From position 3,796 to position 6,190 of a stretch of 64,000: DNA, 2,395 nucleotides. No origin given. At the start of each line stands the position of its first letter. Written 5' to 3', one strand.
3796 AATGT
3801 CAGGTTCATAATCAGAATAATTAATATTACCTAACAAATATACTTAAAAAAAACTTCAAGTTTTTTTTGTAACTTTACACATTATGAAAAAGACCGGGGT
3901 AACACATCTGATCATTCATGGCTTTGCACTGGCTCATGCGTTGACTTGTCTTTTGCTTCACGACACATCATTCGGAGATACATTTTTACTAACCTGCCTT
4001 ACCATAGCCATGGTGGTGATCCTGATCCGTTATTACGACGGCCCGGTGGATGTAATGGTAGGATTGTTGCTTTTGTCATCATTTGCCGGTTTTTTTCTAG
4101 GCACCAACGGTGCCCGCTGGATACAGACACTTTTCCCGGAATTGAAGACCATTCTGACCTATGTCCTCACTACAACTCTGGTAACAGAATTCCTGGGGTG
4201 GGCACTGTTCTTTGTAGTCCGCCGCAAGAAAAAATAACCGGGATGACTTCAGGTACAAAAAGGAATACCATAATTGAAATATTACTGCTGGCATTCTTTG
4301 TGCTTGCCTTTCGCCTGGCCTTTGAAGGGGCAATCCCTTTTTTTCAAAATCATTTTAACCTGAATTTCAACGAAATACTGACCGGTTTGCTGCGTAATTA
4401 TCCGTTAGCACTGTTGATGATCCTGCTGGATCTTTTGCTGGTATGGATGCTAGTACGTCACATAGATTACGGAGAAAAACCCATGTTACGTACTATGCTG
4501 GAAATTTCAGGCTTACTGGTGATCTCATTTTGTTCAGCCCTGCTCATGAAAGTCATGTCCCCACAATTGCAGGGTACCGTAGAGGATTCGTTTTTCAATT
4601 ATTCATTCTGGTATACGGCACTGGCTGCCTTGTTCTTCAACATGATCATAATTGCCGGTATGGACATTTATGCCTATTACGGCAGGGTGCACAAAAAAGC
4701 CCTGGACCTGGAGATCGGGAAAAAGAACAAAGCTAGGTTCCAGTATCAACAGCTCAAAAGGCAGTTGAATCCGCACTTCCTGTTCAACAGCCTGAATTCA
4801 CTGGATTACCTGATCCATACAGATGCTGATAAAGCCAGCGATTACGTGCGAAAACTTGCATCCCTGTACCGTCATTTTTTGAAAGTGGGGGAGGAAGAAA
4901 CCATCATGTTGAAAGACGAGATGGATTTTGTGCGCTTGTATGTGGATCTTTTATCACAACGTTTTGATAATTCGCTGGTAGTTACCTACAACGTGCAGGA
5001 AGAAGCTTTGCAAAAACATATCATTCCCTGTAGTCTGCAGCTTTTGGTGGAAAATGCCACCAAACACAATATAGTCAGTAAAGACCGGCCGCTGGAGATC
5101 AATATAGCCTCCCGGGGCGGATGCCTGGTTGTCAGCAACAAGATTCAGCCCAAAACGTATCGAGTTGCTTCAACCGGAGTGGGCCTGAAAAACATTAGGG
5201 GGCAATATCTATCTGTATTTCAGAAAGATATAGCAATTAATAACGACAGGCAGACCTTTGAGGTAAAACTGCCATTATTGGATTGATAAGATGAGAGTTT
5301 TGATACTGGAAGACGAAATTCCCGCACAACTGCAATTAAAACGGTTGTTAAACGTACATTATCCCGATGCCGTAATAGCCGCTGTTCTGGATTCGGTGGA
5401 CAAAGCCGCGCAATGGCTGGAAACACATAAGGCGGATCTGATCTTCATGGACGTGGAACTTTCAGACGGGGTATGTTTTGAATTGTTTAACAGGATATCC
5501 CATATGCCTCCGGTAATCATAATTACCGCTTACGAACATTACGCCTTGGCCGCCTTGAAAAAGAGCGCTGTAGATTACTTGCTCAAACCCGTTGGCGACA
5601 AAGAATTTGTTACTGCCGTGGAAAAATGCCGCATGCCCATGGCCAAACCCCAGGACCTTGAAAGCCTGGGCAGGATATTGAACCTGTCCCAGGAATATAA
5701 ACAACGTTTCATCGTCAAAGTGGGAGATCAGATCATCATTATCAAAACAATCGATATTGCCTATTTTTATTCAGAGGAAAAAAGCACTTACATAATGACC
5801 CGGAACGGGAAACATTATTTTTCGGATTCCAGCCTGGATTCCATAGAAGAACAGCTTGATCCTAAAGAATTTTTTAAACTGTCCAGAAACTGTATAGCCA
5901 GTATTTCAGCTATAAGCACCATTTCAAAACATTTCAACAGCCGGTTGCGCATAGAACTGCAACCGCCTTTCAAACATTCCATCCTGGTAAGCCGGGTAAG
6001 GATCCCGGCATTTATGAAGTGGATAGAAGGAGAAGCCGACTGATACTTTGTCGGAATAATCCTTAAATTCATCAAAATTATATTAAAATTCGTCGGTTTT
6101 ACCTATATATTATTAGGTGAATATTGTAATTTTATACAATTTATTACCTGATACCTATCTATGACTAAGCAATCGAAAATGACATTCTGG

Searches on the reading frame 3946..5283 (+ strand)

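Call 108: search_protein_families(library=pfam, proteins=[window:3946-5283:+], max_evalue=0.00001)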
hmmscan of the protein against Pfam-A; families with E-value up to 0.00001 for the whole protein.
window:3946-5283:+ (446 aa): 1 family
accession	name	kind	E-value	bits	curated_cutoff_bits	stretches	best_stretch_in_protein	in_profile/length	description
PF06580.19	His_kinase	-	5.4e-22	78.3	25.2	1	266-343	2-80/81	Histidine kinase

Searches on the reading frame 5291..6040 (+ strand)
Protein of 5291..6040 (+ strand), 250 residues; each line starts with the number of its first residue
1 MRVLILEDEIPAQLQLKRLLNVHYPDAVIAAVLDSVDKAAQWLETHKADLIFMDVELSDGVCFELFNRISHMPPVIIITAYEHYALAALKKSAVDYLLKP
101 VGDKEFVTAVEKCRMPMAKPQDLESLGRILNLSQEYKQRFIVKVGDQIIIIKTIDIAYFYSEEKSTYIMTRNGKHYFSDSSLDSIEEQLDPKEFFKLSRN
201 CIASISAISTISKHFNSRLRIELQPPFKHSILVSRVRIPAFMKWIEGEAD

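Call 108: search_protein_families(library=pfam, proteins=[window:5291-6040:+], max_evalue=0.00001)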
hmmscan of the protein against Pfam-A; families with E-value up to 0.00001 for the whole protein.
window:5291-6040:+ (250 aa): 2 families
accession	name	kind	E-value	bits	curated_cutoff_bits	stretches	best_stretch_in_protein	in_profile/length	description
PF04397.21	LytTR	-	3.4e-20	72.5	22.6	1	146-245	1-97/98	LytTr DNA-binding domain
PF00072.30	Response_reg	-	7.5e-16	58.7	30.2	1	3-110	1-110/111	Response regulator receiver domain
